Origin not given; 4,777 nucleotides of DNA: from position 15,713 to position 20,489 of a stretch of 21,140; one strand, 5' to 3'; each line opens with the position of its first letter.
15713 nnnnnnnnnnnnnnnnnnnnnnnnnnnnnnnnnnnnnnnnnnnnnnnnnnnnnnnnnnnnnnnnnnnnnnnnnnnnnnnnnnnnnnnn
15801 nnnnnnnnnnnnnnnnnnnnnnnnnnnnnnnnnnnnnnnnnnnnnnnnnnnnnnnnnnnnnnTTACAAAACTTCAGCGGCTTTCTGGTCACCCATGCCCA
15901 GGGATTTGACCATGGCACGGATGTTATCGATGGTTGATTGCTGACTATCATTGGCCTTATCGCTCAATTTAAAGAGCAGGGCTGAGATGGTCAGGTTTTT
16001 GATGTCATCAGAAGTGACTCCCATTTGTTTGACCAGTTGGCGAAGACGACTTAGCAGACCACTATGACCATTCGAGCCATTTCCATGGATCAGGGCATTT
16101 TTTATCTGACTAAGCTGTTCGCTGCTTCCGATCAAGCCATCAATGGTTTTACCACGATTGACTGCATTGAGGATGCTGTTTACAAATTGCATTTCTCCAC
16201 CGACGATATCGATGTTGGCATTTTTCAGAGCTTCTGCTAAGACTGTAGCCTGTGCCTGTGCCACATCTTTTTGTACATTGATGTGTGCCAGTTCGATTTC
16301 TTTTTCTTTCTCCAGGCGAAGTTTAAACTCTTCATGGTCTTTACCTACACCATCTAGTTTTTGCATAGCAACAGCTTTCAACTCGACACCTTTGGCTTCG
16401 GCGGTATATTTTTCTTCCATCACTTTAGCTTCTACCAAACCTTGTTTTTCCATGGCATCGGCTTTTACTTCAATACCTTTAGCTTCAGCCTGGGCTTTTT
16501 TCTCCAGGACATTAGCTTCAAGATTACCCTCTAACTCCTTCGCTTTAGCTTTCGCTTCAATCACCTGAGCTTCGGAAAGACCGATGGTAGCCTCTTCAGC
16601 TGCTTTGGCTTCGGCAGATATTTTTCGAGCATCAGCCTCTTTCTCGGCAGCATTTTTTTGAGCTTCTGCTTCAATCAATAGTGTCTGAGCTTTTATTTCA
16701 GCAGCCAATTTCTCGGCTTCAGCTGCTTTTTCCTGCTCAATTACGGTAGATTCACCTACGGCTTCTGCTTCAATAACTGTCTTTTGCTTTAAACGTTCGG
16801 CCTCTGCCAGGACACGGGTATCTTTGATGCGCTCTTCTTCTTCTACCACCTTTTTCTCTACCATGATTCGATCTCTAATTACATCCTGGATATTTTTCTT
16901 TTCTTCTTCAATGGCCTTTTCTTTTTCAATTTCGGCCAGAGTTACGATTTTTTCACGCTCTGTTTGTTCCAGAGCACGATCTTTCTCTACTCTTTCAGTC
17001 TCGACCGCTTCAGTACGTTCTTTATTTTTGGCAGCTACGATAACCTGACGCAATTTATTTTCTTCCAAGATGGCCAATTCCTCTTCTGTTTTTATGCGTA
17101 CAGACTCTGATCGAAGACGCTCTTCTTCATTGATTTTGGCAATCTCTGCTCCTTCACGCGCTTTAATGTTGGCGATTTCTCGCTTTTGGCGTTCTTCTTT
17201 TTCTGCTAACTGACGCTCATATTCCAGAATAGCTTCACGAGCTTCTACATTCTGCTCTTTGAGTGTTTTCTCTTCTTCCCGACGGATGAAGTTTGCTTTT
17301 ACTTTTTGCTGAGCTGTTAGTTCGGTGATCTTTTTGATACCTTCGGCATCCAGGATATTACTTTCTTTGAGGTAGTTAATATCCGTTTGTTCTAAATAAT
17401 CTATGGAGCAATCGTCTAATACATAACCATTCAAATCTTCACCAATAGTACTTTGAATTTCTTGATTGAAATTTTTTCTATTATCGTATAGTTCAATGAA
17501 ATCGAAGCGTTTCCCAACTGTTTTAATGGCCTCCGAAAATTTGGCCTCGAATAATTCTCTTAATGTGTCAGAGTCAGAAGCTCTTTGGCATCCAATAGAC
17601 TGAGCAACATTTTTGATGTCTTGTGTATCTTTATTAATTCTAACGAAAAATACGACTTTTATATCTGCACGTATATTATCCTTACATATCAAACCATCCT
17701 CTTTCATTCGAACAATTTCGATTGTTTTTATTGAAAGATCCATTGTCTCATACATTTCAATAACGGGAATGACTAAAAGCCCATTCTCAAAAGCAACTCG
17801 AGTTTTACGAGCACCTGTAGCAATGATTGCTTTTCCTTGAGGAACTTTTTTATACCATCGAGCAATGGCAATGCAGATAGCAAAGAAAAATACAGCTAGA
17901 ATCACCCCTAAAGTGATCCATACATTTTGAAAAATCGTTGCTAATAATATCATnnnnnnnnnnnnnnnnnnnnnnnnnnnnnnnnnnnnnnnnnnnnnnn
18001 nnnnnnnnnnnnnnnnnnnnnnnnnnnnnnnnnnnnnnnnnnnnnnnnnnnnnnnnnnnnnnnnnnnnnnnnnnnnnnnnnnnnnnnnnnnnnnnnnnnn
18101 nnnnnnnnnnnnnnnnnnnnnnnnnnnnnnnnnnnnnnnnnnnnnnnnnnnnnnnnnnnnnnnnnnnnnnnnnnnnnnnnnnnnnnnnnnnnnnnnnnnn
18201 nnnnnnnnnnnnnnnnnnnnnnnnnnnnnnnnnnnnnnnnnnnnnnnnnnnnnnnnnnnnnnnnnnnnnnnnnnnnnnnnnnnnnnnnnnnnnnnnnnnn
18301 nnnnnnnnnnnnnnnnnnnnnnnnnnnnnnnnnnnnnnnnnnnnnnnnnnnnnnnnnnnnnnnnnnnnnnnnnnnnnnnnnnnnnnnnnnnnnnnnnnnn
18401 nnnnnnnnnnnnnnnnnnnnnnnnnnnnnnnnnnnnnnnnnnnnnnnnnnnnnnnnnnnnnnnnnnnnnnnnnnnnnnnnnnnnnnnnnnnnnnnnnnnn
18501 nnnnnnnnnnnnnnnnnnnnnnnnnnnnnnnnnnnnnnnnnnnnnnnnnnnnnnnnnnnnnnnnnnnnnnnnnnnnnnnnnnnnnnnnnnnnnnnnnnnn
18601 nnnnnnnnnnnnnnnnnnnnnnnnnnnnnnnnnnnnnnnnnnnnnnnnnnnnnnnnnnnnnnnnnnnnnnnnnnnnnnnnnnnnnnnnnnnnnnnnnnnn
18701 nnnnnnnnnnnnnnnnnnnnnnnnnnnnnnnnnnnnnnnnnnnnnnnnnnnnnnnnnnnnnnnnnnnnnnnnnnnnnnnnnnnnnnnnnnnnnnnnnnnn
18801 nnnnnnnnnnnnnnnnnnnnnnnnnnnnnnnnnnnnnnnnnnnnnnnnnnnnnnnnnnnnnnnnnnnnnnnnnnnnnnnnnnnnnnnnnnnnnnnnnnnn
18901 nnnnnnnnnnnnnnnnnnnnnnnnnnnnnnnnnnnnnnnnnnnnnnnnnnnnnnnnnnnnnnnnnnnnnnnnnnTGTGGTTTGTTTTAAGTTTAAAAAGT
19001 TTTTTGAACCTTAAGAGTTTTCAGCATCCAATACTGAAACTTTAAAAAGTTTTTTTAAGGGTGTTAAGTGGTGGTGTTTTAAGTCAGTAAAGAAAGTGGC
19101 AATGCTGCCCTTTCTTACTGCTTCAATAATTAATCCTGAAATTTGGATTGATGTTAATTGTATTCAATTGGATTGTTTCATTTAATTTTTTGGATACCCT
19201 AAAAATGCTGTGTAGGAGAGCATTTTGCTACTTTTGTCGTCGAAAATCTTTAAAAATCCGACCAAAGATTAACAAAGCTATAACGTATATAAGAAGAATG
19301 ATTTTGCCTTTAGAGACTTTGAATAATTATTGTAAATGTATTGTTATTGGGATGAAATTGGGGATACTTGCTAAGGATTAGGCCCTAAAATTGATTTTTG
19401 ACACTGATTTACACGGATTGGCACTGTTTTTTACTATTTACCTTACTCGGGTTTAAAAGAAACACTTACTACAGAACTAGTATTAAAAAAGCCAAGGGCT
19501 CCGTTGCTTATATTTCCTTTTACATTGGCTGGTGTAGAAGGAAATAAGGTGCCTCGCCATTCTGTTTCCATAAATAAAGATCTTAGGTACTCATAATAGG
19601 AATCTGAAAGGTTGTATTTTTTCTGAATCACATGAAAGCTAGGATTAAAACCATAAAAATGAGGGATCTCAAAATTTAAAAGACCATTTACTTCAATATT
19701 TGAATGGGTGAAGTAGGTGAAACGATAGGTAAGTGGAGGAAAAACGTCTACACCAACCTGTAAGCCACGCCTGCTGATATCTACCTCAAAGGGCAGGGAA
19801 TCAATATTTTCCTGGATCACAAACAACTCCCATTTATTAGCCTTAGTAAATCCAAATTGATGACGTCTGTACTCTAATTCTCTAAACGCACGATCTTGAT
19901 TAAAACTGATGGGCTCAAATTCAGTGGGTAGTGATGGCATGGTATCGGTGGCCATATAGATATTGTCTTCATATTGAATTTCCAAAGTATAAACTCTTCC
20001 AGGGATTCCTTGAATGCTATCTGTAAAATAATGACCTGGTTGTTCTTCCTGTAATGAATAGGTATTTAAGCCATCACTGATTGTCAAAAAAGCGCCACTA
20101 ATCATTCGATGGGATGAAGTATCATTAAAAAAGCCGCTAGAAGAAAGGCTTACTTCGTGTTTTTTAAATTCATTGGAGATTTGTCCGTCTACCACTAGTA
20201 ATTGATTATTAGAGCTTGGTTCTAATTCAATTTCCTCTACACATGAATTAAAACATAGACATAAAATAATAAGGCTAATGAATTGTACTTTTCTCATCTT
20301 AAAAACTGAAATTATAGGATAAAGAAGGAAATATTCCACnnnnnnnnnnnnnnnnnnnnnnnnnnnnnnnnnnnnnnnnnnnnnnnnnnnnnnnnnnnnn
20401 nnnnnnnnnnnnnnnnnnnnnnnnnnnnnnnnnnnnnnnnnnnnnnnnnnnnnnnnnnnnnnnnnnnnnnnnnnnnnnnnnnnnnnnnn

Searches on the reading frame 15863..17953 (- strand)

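Call 34: search_protein_families(library=pfam, proteins=[window:15863-17953:-], max_evalue=0.001)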
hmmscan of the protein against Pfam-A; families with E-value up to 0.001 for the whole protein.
window:15863-17953:- (696 aa): 1 family
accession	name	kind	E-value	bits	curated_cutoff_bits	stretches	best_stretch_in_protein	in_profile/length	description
PF01145.31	Band_7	-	8e-12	46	23.6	1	36-185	2-138/176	SPFH domain / Band 7 family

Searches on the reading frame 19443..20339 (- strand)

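Call 34: search_protein_families(library=pfam, proteins=[window:19443-20339:-], max_evalue=0.001)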
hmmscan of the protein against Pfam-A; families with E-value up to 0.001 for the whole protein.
window:19443-20339:- (298 aa): 1 family
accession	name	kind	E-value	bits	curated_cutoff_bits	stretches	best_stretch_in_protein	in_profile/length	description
PF14054.11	DUF4249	-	2.7e-23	83.3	28.5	1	35-292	2-267/269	Domain of unknown function (DUF4249)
